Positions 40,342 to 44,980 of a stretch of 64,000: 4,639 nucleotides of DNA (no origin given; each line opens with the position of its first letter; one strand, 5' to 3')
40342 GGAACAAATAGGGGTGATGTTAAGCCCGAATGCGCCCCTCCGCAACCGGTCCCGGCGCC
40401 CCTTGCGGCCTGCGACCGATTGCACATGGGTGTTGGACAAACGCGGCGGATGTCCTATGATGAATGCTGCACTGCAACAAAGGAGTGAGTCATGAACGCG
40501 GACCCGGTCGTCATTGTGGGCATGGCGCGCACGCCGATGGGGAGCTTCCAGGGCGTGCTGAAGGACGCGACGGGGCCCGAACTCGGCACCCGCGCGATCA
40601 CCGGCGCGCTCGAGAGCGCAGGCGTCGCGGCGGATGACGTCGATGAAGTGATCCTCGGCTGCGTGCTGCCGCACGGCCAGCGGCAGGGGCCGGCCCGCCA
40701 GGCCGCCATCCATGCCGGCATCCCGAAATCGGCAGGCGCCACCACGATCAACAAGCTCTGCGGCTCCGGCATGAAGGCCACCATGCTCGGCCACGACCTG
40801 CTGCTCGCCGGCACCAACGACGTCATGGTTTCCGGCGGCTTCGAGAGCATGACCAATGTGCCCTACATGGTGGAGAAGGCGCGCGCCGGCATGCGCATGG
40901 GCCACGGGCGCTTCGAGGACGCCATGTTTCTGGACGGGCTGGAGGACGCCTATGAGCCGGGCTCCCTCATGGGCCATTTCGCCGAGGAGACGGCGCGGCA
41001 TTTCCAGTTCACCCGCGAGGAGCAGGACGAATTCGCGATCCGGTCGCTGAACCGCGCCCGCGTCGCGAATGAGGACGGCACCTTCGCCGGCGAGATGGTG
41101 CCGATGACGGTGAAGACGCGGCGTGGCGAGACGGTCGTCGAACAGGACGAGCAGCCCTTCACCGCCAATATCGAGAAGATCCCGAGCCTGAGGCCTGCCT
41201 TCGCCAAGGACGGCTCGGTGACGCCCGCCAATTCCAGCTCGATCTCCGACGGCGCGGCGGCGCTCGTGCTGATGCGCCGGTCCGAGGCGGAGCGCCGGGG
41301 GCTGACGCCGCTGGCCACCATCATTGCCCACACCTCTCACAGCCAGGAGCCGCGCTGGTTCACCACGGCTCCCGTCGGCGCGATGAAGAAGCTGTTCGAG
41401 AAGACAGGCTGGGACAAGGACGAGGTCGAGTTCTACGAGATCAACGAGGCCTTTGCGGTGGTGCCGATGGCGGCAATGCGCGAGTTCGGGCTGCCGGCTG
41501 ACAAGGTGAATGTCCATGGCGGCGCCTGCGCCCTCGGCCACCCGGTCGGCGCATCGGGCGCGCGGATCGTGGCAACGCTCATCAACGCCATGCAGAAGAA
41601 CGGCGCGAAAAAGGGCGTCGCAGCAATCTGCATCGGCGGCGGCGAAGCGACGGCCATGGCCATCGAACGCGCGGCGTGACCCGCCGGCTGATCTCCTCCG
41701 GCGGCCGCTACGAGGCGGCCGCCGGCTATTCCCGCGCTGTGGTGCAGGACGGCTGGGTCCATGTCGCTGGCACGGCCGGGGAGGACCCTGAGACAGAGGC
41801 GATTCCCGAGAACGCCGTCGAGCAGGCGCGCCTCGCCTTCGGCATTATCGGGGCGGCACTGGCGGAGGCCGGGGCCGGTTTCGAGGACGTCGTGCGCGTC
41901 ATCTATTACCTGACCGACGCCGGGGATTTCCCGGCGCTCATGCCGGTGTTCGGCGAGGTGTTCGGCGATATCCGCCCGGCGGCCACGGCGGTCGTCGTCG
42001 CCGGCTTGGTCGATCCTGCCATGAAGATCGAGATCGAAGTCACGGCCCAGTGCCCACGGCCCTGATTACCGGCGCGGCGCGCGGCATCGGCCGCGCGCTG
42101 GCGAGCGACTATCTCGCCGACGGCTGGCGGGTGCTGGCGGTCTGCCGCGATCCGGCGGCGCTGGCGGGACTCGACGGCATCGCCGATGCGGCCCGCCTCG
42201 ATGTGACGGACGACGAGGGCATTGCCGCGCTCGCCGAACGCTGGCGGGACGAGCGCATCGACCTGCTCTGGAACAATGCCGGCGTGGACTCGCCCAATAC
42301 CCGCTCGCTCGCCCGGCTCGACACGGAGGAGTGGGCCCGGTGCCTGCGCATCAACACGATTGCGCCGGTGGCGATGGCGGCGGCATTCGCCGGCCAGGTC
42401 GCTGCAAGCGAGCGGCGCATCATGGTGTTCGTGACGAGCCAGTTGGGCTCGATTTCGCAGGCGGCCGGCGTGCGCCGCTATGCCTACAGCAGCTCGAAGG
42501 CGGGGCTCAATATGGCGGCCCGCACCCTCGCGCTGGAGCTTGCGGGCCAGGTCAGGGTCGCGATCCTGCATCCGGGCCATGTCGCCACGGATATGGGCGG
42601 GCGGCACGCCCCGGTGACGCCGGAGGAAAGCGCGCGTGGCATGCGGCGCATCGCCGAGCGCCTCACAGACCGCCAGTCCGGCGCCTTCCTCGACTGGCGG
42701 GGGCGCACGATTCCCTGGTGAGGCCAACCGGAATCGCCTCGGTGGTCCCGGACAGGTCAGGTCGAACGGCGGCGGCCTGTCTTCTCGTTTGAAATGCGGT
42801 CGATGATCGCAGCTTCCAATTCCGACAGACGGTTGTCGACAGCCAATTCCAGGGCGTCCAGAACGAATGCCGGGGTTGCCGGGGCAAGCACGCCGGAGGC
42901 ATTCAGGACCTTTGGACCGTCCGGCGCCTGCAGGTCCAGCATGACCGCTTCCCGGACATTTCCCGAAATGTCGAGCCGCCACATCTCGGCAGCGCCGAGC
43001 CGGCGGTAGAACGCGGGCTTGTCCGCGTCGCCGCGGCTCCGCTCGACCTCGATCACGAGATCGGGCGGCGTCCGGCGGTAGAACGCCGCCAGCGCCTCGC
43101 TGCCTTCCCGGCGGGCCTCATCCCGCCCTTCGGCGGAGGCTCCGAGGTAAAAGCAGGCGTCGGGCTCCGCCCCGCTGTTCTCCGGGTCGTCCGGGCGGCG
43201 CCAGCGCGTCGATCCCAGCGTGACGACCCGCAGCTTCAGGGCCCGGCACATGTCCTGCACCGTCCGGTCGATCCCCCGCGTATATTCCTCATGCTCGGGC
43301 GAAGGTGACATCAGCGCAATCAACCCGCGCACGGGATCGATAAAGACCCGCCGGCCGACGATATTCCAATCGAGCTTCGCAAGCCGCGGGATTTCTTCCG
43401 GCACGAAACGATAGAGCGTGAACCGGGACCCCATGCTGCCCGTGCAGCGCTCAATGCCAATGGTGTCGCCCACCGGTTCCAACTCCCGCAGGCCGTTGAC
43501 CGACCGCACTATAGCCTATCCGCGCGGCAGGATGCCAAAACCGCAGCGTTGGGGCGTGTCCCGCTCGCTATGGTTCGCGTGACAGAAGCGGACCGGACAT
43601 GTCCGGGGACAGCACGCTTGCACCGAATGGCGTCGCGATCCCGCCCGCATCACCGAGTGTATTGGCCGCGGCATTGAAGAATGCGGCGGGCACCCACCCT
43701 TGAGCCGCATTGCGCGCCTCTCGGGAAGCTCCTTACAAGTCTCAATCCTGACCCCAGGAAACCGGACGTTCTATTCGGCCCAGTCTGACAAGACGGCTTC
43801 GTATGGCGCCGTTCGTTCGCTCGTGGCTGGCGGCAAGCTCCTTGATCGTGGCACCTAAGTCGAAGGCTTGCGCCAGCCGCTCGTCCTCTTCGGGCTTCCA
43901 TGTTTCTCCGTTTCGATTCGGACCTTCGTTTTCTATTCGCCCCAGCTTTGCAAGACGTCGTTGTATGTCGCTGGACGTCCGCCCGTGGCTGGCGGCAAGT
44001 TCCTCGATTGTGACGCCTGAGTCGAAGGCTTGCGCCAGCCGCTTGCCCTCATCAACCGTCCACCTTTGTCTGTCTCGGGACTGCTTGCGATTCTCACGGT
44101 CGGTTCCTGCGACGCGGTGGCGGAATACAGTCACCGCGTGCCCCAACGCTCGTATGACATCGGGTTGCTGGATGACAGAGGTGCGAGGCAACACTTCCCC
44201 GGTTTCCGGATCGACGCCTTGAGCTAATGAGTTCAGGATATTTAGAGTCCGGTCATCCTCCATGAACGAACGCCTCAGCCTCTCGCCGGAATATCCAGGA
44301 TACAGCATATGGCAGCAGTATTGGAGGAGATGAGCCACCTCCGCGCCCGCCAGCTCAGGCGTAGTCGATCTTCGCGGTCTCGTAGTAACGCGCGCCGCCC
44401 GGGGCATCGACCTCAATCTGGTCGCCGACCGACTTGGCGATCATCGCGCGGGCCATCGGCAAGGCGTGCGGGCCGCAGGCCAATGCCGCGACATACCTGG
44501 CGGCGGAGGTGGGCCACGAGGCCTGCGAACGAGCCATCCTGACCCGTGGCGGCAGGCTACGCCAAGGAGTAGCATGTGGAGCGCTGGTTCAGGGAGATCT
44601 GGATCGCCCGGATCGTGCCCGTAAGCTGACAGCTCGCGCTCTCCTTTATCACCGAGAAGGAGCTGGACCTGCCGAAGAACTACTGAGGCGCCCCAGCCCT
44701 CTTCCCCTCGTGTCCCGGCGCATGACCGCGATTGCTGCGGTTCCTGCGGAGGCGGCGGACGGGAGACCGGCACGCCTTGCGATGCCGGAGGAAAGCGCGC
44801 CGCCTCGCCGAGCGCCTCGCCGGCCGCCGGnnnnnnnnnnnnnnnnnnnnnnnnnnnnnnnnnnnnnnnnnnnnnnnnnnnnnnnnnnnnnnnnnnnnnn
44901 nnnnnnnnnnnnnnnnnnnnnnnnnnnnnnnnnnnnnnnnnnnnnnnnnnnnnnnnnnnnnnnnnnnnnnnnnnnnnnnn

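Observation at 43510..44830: A junkyard patch of 3'-terminal gene fragments whose intact counterparts lie elsewhere in the same window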

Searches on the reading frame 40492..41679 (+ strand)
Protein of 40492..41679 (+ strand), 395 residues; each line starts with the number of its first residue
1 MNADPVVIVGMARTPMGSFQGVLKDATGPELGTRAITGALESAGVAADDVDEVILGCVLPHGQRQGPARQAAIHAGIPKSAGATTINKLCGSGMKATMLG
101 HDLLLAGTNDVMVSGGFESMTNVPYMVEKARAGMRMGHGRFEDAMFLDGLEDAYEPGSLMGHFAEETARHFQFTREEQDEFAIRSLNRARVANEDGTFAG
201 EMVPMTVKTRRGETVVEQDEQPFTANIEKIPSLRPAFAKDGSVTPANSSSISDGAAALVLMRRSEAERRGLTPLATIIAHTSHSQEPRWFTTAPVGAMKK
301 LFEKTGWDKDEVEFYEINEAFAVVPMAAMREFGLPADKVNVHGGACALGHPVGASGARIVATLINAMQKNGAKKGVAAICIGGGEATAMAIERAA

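Call 6: search_protein_families(library=pfam, proteins=[window:40492-41679:+], max_evalue=0.01)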
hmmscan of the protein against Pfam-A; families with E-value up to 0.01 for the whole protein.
window:40492-41679:+ (395 aa): 3 families
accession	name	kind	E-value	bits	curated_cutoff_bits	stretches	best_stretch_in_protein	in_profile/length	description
PF00108.29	Thiolase_N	-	1.6e-85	287.1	26.4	1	6-264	1-260/260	Thiolase, N-terminal domain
PF02803.24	Thiolase_C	-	6.5e-43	145.7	27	1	271-393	1-123/123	Thiolase, C-terminal domain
PF22691.2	Thiolase_C_1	-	7.6e-06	26.1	28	1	278-334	4-60/144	Thiolase C-terminal domain-like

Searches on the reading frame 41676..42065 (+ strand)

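Call 6: search_protein_families(library=pfam, proteins=[window:41676-42065:+], max_evalue=0.01)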
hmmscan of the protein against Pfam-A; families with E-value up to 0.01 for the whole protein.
window:41676-42065:+ (129 aa): 1 family
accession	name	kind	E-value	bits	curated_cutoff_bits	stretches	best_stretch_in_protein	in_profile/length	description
PF01042.26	Ribonuc_L-PSP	-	3.9e-27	95.1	27.3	1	12-125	5-120/121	Endoribonuclease L-PSP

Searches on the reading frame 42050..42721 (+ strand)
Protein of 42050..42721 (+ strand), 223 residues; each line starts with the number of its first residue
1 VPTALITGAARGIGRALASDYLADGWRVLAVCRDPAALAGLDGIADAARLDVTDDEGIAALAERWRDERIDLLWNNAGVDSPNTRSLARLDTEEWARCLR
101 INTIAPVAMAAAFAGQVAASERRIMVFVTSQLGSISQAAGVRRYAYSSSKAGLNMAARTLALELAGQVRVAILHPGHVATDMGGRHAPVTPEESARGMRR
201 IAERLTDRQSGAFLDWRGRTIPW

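Call 6: search_protein_families(library=pfam, proteins=[window:42050-42721:+], max_evalue=0.01)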
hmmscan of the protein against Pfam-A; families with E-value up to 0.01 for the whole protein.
window:42050-42721:+ (223 aa): 4 families
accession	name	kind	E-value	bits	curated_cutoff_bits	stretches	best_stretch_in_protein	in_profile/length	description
PF00106.31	adh_short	-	1.8e-33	116.1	26.6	1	3-184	2-188/195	short chain dehydrogenase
PF13561.12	adh_short_C2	-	1.5e-24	87.3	27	1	8-185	1-183/236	Enoyl-(Acyl carrier protein) reductase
PF01370.27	Epimerase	-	0.00032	20.6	20.9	1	4-88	1-83/240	NAD dependent epimerase/dehydratase family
PF08659.16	KR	-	0.009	16.4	22.6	0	3-145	2-150/180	KR domain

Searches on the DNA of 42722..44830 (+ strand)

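Call 72: search_dna_similar(query=window:42722-44830:+, collection=plasmids, mode=distant, max_rows=8)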
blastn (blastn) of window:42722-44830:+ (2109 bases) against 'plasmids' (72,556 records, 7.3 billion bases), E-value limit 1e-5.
Records with a match: 22; places in all: 22; records where one place covers at least 80% of the query: 0.
Best place of each record, by identity: 60-80% 22.
By first word of the organism name: Roseomonas 10; Cupriavidus 4; Comamonas 3; Variovorax 1; Polaromonas 1; Halobaculum 1; Sphingobium 1; Methylobacterium 1.
By predicted mobility (MOB-suite, as given by PLSDB): non-mobilizable 18; conjugative 3; mobilizable 1.
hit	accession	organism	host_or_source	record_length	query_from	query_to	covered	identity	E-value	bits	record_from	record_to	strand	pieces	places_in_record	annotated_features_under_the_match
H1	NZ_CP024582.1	Roseomonas sp. FDAARGOS_362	Homo sapiens,peripheral Blood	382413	1751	1970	10%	72.1%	4e-22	115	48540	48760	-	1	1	acyl-CoA dehydrogenase family protein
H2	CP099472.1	Roseomonas mucosa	Human skin,single cell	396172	1751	1970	10%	72.1%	4e-22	115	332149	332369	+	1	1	acyl-CoA/acyl-ACP dehydrogenase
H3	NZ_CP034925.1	Roseomonas mucosa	Homo sapiens,tissue sample,Clinical, ...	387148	1751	1970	10%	72.1%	4e-22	115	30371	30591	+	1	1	acyl-CoA dehydrogenase family protein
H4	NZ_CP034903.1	Roseomonas mucosa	Homo sapiens,tissue sample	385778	1751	1970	10%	72.1%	4e-22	115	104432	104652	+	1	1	acyl-CoA dehydrogenase family protein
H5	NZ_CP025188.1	Roseomonas mucosa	Homo sapiens,clinical, human skin, ...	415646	1751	1970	10%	72.1%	4e-22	115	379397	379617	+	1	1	acyl-CoA dehydrogenase family protein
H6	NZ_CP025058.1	Roseomonas mucosa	Homo sapiens,Clinical, healthy, human ...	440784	1751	1970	10%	72.1%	4e-22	115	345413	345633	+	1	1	acyl-CoA dehydrogenase family protein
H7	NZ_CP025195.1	Roseomonas mucosa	Homo sapiens,clinical, human skin, ...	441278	1751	1970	10%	72.1%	4e-22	115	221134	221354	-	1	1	acyl-CoA dehydrogenase family protein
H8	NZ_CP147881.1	Roseomonas mucosa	cell culture,Styx glacier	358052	1751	1970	10%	72.1%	4e-22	115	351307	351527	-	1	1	acyl-CoA dehydrogenase family protein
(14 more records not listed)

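Call 73: search_dna_similar(query=window:42722-44830:+, collection=phages, mode=distant, max_rows=8)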
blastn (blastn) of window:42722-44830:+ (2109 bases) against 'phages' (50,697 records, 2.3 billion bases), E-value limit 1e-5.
No match.

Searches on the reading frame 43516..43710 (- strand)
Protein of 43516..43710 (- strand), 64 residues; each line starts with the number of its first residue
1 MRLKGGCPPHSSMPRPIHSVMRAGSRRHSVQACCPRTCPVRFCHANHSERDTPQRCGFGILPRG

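Call 20: search_protein_families(library=pfam, proteins=[window:43516-43710:-], max_evalue=0.01)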
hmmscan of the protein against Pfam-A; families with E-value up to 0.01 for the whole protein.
window:43516-43710:- (64 aa): 0 families

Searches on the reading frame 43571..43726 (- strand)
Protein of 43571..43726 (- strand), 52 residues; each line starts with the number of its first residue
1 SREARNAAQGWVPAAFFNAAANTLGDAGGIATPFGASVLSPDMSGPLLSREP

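Call 41: search_protein_families(library=pfam, proteins=[window:43571-43726:-], max_evalue=10)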
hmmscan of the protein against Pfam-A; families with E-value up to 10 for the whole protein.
seq(52 aa): 0 families
